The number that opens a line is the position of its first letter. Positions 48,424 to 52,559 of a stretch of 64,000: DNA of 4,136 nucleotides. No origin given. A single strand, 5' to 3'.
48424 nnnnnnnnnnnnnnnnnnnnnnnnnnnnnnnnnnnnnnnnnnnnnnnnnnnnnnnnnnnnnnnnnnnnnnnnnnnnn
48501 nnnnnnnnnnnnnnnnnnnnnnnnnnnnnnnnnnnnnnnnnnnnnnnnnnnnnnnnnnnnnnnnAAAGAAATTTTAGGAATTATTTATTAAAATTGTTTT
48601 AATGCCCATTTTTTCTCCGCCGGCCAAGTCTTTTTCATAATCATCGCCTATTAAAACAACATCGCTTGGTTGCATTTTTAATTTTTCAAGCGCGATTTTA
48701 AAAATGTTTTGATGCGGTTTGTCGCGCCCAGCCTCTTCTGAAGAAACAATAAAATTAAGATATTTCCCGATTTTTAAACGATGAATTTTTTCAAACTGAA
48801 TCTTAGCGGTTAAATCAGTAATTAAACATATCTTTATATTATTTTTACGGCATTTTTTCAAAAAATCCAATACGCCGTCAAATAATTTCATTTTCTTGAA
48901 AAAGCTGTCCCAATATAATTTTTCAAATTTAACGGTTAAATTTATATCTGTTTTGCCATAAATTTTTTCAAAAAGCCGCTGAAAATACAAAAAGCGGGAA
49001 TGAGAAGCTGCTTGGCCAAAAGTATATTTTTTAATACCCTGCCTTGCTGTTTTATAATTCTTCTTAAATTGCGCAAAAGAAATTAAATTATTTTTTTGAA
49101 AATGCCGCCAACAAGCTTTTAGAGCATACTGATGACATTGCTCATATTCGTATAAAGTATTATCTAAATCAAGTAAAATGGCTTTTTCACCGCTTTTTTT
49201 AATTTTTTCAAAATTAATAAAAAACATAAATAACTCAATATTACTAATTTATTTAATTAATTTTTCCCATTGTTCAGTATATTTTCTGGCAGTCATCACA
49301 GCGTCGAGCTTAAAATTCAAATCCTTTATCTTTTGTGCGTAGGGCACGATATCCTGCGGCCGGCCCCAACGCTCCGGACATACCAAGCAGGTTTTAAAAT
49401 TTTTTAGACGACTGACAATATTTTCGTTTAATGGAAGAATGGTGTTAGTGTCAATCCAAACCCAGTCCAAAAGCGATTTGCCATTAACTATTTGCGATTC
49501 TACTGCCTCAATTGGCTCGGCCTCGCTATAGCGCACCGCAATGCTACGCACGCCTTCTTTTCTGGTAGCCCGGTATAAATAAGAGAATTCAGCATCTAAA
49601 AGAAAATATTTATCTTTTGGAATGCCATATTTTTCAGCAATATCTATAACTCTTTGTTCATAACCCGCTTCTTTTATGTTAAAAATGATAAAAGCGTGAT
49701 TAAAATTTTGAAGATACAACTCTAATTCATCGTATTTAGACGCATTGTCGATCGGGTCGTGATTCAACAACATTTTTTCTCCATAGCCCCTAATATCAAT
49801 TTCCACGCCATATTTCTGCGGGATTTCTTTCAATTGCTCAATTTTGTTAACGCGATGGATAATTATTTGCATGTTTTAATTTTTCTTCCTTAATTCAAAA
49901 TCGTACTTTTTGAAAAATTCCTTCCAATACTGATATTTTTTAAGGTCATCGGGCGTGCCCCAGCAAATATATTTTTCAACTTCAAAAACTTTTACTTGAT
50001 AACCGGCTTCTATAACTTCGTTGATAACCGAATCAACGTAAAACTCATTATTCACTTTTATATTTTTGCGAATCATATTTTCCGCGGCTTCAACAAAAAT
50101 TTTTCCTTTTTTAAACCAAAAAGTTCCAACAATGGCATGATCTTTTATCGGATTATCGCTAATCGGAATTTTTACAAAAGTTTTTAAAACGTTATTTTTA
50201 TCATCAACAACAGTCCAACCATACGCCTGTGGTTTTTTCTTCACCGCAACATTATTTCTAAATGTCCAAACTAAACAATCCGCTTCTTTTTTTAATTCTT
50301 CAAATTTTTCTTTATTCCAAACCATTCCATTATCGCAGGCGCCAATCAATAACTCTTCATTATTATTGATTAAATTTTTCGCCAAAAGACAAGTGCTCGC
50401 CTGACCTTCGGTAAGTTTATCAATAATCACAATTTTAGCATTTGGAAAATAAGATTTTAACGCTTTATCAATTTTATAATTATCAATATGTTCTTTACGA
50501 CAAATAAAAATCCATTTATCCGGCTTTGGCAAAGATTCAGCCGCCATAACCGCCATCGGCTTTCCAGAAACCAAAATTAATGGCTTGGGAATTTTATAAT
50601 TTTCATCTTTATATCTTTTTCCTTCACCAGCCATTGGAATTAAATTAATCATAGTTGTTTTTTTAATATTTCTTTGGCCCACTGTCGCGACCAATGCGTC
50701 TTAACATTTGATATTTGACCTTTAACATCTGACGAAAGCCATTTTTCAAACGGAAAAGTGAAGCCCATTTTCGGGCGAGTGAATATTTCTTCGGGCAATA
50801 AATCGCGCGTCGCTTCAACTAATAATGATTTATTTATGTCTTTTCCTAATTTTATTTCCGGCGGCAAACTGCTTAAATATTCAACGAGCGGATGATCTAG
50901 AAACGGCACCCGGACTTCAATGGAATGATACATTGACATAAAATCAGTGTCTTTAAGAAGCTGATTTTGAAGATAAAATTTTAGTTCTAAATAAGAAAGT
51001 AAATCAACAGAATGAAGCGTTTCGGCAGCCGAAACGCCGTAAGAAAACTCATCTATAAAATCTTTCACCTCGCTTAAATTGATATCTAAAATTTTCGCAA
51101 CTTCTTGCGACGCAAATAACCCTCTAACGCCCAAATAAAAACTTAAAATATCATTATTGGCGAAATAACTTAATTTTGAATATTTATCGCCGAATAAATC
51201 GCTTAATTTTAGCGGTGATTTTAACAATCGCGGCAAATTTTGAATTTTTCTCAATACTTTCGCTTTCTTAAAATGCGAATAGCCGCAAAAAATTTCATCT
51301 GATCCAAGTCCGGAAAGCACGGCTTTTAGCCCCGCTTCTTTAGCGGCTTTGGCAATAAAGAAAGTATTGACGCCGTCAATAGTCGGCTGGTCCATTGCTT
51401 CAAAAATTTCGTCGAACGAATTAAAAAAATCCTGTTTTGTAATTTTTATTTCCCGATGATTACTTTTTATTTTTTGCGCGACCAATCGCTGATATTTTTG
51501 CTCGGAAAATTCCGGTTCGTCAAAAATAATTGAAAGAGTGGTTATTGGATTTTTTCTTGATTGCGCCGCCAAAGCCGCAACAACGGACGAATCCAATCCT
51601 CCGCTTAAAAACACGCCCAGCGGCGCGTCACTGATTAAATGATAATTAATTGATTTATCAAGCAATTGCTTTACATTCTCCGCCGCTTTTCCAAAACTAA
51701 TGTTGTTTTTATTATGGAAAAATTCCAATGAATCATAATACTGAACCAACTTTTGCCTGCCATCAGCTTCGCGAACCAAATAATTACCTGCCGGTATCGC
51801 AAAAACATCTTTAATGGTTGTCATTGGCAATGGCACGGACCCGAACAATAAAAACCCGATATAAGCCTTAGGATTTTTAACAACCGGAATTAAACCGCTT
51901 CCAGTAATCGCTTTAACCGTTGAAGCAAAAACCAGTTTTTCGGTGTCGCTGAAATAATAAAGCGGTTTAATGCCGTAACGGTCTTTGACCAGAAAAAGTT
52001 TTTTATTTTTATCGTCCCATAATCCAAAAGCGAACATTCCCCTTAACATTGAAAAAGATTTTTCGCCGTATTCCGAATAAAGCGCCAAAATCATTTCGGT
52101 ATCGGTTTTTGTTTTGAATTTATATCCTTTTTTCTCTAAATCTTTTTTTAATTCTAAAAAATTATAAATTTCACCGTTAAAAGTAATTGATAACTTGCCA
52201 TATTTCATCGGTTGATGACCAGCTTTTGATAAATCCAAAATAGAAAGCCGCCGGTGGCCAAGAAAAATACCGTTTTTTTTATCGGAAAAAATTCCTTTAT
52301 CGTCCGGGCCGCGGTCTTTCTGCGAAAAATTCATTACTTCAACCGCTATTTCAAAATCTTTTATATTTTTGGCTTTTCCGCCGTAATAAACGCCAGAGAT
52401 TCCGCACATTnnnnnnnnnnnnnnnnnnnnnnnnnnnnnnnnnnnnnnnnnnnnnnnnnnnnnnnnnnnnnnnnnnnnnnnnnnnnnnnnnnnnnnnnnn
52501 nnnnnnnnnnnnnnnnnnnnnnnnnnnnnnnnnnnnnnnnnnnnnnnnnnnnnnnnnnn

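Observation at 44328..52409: Unusual sub-cluster: membrane-domain/PRK-type kinase fusion with class II aldolase-like, HAD, GDPD-like, two nucleotidyltransferases, GtrA and AsnB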

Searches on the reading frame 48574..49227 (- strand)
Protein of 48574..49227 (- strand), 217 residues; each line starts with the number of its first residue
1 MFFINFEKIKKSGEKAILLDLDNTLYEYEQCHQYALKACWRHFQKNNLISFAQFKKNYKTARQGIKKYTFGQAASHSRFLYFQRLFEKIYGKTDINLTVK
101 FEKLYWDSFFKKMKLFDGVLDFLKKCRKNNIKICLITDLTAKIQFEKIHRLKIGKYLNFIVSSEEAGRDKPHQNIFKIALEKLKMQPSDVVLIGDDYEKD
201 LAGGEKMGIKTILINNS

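Call 4: search_protein_families(library=pfam, proteins=[window:48574-49227:-], max_evalue=0.01)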
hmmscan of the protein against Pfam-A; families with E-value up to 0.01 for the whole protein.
window:48574-49227:- (217 aa): 4 families
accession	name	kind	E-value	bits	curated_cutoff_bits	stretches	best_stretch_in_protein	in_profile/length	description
PF13419.12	HAD_2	-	1.2e-24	87.8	23.8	1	17-213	1-177/178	Haloacid dehalogenase-like hydrolase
PF00702.32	Hydrolase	-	1.6e-23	84.5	26.4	1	15-208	2-191/191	haloacid dehalogenase-like hydrolase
PF13242.12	Hydrolase_like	-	2.1e-11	44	22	1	169-214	3-48/75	HAD-hyrolase-like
PF03767.20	Acid_phosphat_B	-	0.0002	21.4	27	0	100-217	104-225/230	HAD superfamily, subfamily IIIB (Acid phosphatase)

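Call 5: search_protein_families(library=ncbifam, proteins=[window:48574-49227:-], max_evalue=0.01)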
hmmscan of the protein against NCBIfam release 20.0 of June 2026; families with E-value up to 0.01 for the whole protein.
window:48574-49227:- (217 aa): 43 families (the best 25 are shown)
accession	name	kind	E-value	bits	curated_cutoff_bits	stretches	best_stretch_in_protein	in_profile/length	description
NF053830.1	RUBPPhHalo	equivalog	9.2e-57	192.4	330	1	15-216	3-205/234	ribulose-1,5-bisphosphate 5-phosphatase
TIGR02253.1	CTE7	subfamily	2.2e-36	125.7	169.75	1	15-216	3-196/221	TIGR02253 family HAD-type hydrolase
TIGR02254.1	YjjG_YfnB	equivalog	5.7e-33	114.3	159.9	1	15-216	2-198/223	YjjG family noncanonical pyrimidine nucleotidase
TIGR02252.1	DREG-2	subfamily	3.6e-25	88.9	155.2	1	15-213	1-203/203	HAD hydrolase, REG-2-like, family IA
NF006976.0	PRK09449.1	equivalog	9.6e-18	64.5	183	1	16-216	5-197/225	pyrimidine 5'-nucleotidase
NF052576.1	PymNtasePynAStpc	equivalog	2e-17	63.6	350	1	16-215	5-201/229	pyrimidine 5'-nucleotidase PynA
NF009804.0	PRK13288.1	equivalog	3.3e-14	52.9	218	1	97-214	65-181/215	pyrophosphatase PpaX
TIGR02009.1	PGMB-YQAB-SF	subfamily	5.4e-14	52.8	153.35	1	15-195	2-168/186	beta-phosphoglucomutase family hydrolase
TIGR02247.1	HAD-1A3-hyp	subfamily_domain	1.3e-12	47.9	125.4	1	82-216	63-197/211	epoxide hydrolase N-terminal domain-like phosphatase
TIGR01549.1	HAD-SF-IA-v1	subfamily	2.7e-12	47.4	23.3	1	114-208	62-149/149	HAD-IA family hydrolase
NF009695.0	PRK13222.1-2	equivalog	3.4e-12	46.3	225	1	96-212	76-191/226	phosphoglycolate phosphatase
NF008018.0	PRK10748.1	equivalog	1.5e-11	43.9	225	1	150-216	143-209/238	5-amino-6-(5-phospho-D-ribitylamino)uracil phosphatase YigB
TIGR01509.1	HAD-SF-IA-v3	subfamily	1.7e-11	44.5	29.4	1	88-214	36-154/154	HAD-IA family hydrolase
TIGR01990.1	bPGM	equivalog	1.5e-10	41.4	189.4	1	15-195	2-168/187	beta-phosphoglucomutase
TIGR01668.1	YqeG_hyp_ppase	hypoth_equivalog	3.5e-10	39.7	89.1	1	167-215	88-136/170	YqeG family HAD IIIA-type phosphatase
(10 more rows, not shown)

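Call 33: search_solved_structures(query=window:48574-49227:-, max_evalue=0.00001)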
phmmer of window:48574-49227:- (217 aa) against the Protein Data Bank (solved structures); distinct sequences matched with E-value up to 0.00001: 27.
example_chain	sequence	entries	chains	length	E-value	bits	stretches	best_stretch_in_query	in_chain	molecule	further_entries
2hoq_A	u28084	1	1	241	1.5e-13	54.1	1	15-213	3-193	Putative HAD-hydrolase PH1655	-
2gfh_A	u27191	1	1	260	1.5e-11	47.5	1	15-216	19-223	haloacid dehalogenase-like hydrolase domain containing 4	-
1x42_A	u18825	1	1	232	3.2e-11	46.5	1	88-215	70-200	hypothetical protein PH0459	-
6q7p_A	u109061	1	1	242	4.9e-11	45.9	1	83-215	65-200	OE1.2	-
3u26_A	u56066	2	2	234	5.3e-11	45.8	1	82-215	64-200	PF00702 domain protein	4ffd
6q7n_A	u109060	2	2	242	5.9e-11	45.6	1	82-215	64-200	BH32 | OE1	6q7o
2w4m_A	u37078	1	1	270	6.8e-11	45.4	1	6-215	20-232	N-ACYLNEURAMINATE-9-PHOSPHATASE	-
6q7q_A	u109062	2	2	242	9.6e-11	45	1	83-215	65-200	OE1.3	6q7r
4knw_A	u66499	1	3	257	1.7e-10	44.1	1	57-215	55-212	N-acylneuraminate-9-phosphatase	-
4knv_A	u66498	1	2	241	2.3e-10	43.7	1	94-215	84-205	N-acylneuraminate-9-phosphatase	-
3i76_A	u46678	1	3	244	3.6e-10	43.1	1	15-215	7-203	Putative HAD-hydrolase yfnB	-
3ed5_A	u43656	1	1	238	3.9e-10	43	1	15-215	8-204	YfnB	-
3k1z_A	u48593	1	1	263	1.2e-09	41.4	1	101-214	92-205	Haloacid dehalogenase-like hydrolase domain-containing protein 3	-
6z1k_A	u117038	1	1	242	4.1e-09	39.6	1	88-215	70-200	BH32.6 protein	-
9eqd_A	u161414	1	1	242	8.3e-09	38.6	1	113-215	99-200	CT1.5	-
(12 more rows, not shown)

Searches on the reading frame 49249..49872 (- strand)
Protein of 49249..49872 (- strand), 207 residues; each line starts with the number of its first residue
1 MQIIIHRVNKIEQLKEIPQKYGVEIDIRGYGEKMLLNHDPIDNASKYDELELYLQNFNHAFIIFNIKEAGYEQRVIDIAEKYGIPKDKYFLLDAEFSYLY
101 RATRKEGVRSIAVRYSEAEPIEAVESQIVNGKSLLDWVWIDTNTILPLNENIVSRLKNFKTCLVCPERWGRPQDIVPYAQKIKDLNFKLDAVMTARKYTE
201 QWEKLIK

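Call 4: search_protein_families(library=pfam, proteins=[window:49249-49872:-], max_evalue=0.01)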
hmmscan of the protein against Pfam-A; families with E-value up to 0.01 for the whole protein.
window:49249-49872:- (207 aa): 0 families

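Call 5: search_protein_families(library=ncbifam, proteins=[window:49249-49872:-], max_evalue=0.01)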
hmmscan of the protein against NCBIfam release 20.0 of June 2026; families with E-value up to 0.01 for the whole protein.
window:49249-49872:- (207 aa): 0 families

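Call 11: search_solved_structures(query=window:49249-49872:-, max_evalue=10)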
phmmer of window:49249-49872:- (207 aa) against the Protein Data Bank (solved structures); distinct sequences matched with E-value up to 10: 1.
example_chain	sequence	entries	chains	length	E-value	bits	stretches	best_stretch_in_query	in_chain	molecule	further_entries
8any_A5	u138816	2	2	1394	0.15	14.8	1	28-132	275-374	Leucine-rich PPR motif-containing protein, mitochondrial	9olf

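Call 28: find_homologous_proteins(query=window:49249-49872:-, max_evalue=0.001)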
Query window:49249-49872:- (207 aa): 1633 proteins with E <= 0.001 among 1748 candidates; the best 120 are listed.
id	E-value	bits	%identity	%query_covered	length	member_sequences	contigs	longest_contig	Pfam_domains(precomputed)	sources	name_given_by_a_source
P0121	1.2e-132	458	99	100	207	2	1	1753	-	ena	-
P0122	1.1e-114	399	83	100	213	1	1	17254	-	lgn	-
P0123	2.9e-113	394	83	100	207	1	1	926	-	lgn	-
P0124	3.8e-113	394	82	99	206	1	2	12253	-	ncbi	-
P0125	1.5e-112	392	82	100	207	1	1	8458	-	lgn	-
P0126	5.4e-112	390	81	100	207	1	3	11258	-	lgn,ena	-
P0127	9.4e-112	390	82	100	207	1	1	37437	-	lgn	-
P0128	1.0e-111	389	83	100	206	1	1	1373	-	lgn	-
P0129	1.3e-111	389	81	99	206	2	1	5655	-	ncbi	-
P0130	3.4e-111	388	80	99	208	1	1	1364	-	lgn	-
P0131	3.9e-111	388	80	100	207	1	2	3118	-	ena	-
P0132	4.3e-111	387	80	100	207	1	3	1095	-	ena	-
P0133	1.6e-110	386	81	100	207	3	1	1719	-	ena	-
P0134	8.5e-110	383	78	100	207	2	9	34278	-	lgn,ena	-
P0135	4.3e-106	371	74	100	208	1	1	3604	-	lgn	-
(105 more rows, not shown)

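Call 31: search_solved_structures(query=A3, max_evalue=10, show_alignments=2)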
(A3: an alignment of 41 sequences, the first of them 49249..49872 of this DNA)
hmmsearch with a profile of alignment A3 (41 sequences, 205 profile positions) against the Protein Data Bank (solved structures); distinct sequences matched with E-value up to 10: 0.

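Call 45: predict_structure(alignment_id=A3)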
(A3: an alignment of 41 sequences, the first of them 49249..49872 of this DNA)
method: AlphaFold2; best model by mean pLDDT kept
length: 207 residues; sequences in the alignment: 41
mean_pLDDT: 96.2   pTM: 0.92
mean pLDDT of the five models: 96.2, 95.5, 94.9, 94.3, 93.3
residues with pLDDT >= 90: 202; 70-90: 5; 50-70: 0; < 50: 0
segments of 3 or more residues with pLDDT < 50: none
pLDDT, mean of each block of 10 residues (from residue 1): 97 98 98 95 97 98 96 97 98 95 95 95 95 96 94 97 95 97 97 98 93
secondary structure, 60 per line:
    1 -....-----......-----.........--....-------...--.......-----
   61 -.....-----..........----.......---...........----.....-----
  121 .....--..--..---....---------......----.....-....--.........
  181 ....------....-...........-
elements in order: E2-5 H11-16 E22-30 E33-36 H50-55 E62-66 H72-81 E89-92 H96-106 E111-115 H121-125 E137-140 H150-155 E160-164 H166-169 H172-184 E191-194 H196-206

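Call 47: fold_search(model_id=the predicted structure, library=pdb)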
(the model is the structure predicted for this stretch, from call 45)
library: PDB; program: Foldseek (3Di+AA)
matches with E <= 10: 821; with E <= 0.001: 9
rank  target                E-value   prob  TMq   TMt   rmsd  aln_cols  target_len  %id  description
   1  7wwc_A                4.2e-06  1.00  0.65  0.31   4.6       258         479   18  Crystal structure of beta-1,3(4)-glucanase with Laminaritriose (released 2023-02-15)
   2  1zcc_B                8.3e-06  1.00  0.63  0.58   4.2       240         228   12  Crystal structure of glycerophosphodiester phosphodiesterase from Agrobacterium tumefaciens str.C58 (released 2005-05-03)
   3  3i10                  4.0e-05  1.00  0.69  0.54   4.4       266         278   13  Crystal structure of Putative glycerophosphoryl diester phosphodiesterase (NP_812074.1) from BACTEROIDES THETAIOTAOMICRO (released 2009-07-21)
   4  4r7o_E                4.8e-05  1.00  0.61  0.48   4.5       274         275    8  Crystal Structure of Putative Glycerophosphoryl Diester Phosphodiesterasefrom Bacillus anthraci (released 2014-09-10)
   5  1zcc_E                1.4e-04  1.00  0.62  0.56   4.4       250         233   10  Crystal structure of glycerophosphodiester phosphodiesterase from Agrobacterium tumefaciens str.C58 (released 2005-05-03)
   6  5t91                  1.5e-04  1.00  0.69  0.57   3.6       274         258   11  Crystal structure of B. subtilis 168 GlpQ in complex with bicine (released 2016-11-02)
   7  1zcc_F                2.6e-04  1.00  0.63  0.56   4.4       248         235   12  Crystal structure of glycerophosphodiester phosphodiesterase from Agrobacterium tumefaciens str.C58 (released 2005-05-03)
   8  4j9j                  5.2e-04  1.00  0.63  0.58   4.9       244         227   11  Structure of designed HisF (released 2013-07-17)
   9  5t9b                  6.3e-04  1.00  0.69  0.57   3.6       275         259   11  Crystal structure of B. subtilis 168 GlpQ in complex with glycerol-3-phosphate (5 minute soak) (released 2016-11-02)
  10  2oog_D                1.4e-03  1.00  0.57  0.46   5.2       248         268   10  Crystal structure of glycerophosphoryl diester phosphodiesterase from Staphylococcus aureus (released 2007-02-06)
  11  2oog_A                1.7e-03  1.00  0.60  0.49   5.7       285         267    9  Crystal structure of glycerophosphoryl diester phosphodiesterase from Staphylococcus aureus (released 2007-02-06)
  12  5t9c                  3.7e-03  1.00  0.71  0.58   3.4       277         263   12  Crystal structure of B. subtilis 168 GlpQ in complex with glycerol-3-phosphate (1 hour soak) (released 2016-11-02)
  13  3cwo                  4.2e-03  0.96  0.48  0.44   7.0       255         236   10  A beta/alpha-barrel built by the combination of fragments from different folds (released 2008-07-08)
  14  1h1y_A                7.3e-03  0.97  0.46  0.45   6.9       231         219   10  The structure of the cytosolic D-ribulose-5-phosphate 3-epimerase from rice complexed with sulfate (released 2003-01-30)
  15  8kc5_A                8.8e-03  0.97  0.51  0.48   6.1       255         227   10  De novo design protein -T09 (released 2024-08-07)
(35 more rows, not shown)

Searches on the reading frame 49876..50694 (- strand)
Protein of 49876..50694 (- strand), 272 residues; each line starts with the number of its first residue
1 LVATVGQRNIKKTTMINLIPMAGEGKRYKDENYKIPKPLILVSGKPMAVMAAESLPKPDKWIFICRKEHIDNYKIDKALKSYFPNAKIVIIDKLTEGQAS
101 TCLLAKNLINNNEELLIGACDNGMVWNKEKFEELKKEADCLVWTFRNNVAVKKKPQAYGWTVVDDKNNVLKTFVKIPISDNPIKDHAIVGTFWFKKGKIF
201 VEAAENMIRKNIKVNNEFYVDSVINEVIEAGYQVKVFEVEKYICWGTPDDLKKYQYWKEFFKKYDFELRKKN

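Call 4: search_protein_families(library=pfam, proteins=[window:49876-50694:-], max_evalue=0.01)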
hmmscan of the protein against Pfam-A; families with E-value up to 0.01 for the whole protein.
window:49876-50694:- (272 aa): 0 families

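Call 5: search_protein_families(library=ncbifam, proteins=[window:49876-50694:-], max_evalue=0.01)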
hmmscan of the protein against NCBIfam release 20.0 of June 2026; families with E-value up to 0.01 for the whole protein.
window:49876-50694:- (272 aa): 6 families
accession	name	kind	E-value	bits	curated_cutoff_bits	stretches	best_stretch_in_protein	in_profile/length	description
TIGR01208.1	rmlA_long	equivalog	4.6e-12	45.5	320.25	1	18-251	3-227/353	glucose-1-phosphate thymidylyltransferase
TIGR03992.1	Arch_glmU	subfamily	4.2e-08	32.5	292.1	1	18-251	4-220/393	bifunctional sugar-1-phosphate nucleotidylyltransferase/acetyltransferase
TIGR01173.1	glmU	equivalog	1.2e-07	31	366.85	1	19-242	5-217/452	bifunctional UDP-N-acetylglucosamine diphosphorylase/glucosamine-1-phosphate N-acetyltransferase GlmU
NF041313.1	UDPGP_AglF_Halo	equivalog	1.6e-05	24.5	400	1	17-251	3-227/234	UTP--glucose-1-phosphate uridylyltransferase AglF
NF010934.1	PRK14354.1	equivalog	3.6e-05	22.5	450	1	19-241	4-216/447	bifunctional UDP-N-acetylglucosamine diphosphorylase/glucosamine-1-phosphate N-acetyltransferase GlmU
NF041173.1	Sug_nt_acttase_Thmprot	equivalog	8.4e-05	21.7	600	1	18-200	4-173/405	bifunctional sugar-1-phosphate nucleotidylyltransferase/acetyltransferase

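Call 40: search_solved_structures(query=window:49876-50694:-, max_evalue=0.1)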
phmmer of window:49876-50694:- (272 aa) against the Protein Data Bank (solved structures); distinct sequences matched with E-value up to 0.1: 3.
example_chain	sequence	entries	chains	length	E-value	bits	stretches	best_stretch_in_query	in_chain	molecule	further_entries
4evw_A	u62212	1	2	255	0.0048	19.1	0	178-252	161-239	Nucleoside-diphosphate-sugar pyrophosphorylase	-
6jq8_A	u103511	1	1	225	0.0069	18.6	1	20-91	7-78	Putative 6-deoxy-D-mannoheptose pathway protein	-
5xhw_A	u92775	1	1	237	0.008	18.4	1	20-91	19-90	Putative 6-deoxy-D-mannoheptose pathway protein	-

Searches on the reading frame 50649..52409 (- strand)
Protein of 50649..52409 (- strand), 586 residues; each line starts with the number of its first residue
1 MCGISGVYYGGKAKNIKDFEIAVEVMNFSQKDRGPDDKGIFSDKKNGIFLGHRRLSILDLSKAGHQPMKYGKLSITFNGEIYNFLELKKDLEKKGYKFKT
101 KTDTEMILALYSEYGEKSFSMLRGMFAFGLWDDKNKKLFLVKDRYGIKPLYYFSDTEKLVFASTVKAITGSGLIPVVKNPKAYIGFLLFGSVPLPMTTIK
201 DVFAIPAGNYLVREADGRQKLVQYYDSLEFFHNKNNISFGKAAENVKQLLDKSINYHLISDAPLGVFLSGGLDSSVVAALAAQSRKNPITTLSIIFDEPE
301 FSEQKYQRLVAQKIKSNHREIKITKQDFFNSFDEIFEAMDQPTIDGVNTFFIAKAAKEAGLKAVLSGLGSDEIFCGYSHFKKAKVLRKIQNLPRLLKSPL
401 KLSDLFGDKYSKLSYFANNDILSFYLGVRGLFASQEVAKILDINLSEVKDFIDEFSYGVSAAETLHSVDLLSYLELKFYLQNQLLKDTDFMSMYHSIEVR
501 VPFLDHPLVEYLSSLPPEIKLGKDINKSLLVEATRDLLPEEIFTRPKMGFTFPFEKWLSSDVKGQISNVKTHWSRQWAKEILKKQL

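Call 4: search_protein_families(library=pfam, proteins=[window:50649-52409:-], max_evalue=0.01)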
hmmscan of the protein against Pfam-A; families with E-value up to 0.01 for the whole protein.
window:50649-52409:- (586 aa): 6 families
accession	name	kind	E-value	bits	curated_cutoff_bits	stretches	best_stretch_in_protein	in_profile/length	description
PF00733.27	Asn_synthase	-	8e-79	266.3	21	1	246-563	2-301/354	Asparagine synthase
PF13537.11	GATase_7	-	1.8e-43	147.9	25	1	52-169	1-122/123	Glutamine amidotransferase domain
PF13522.11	GATase_6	-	1e-41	142.4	27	1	35-163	1-129/130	Glutamine amidotransferase domain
PF06508.19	QueC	-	0.00041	20.3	22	1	266-324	4-61/210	Queuosine biosynthesis protein QueC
PF12481.13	DUF3700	-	0.0014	18.6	27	1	117-169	124-177/228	Aluminium induced protein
PF02540.23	NAD_synthase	-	0.0018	17.9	21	1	264-330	23-90/242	NAD synthase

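Call 5: search_protein_families(library=ncbifam, proteins=[window:50649-52409:-], max_evalue=0.01)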
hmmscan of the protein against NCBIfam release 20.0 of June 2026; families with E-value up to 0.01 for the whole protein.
window:50649-52409:- (586 aa): 12 families
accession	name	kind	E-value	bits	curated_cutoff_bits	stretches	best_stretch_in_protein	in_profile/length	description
TIGR01536.1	asn_synth_AEB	equivalog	7.6e-139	464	267.1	1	2-550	1-517/517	asparagine synthase (glutamine-hydrolyzing)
TIGR03108.1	eps_aminotran_1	hypoth_equivalog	3.7e-126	422.3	816.9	1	1-568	1-579/628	XrtA/PEP-CTERM system amidotransferase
TIGR03104.1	trio_amidotrans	equivalog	6.5e-103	345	570.1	2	1-383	1-386/589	N-acetylglutaminylglutamine amidotransferase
NF006949.0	PRK09431.1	equivalog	5.9e-90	302.4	499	3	1-169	1-166/554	asparagine synthase B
NF033535.1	lass_lactam_cya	exception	1.3e-64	218.9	525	2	1-383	1-386/668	lasso peptide isopeptide bond-forming cyclase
NF033561.1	macrolact_Ik_Al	subfamily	1.8e-16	59.9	300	2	133-375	88-332/561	albusnodin/ikarugamycin family macrolactam cyclase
TIGR01134.1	purF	equivalog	1.7e-10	40.9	350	1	50-169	68-200/432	amidophosphoribosyltransferase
NF001484.0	PRK00331.1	subfamily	2.4e-09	36.2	381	1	69-168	91-198/601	isomerizing glutamine--fructose-6-phosphate transaminase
TIGR01135.1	glmS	equivalog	1.7e-08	33.5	418.05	1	71-168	92-197/607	glutamine--fructose-6-phosphate transaminase (isomerizing)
TIGR00552.1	nadE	equivalog_domain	9.5e-06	25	63.65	1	241-328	4-91/251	NAD(+) synthase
NF010587.0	PRK13980.1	equivalog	0.0004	19.7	255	1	235-332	7-105/267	NAD+ synthase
TIGR00268.2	TIGR00268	equivalog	0.0075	15.6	150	0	260-325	12-78/259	ATP-dependent sacrificial sulfur transferase LarE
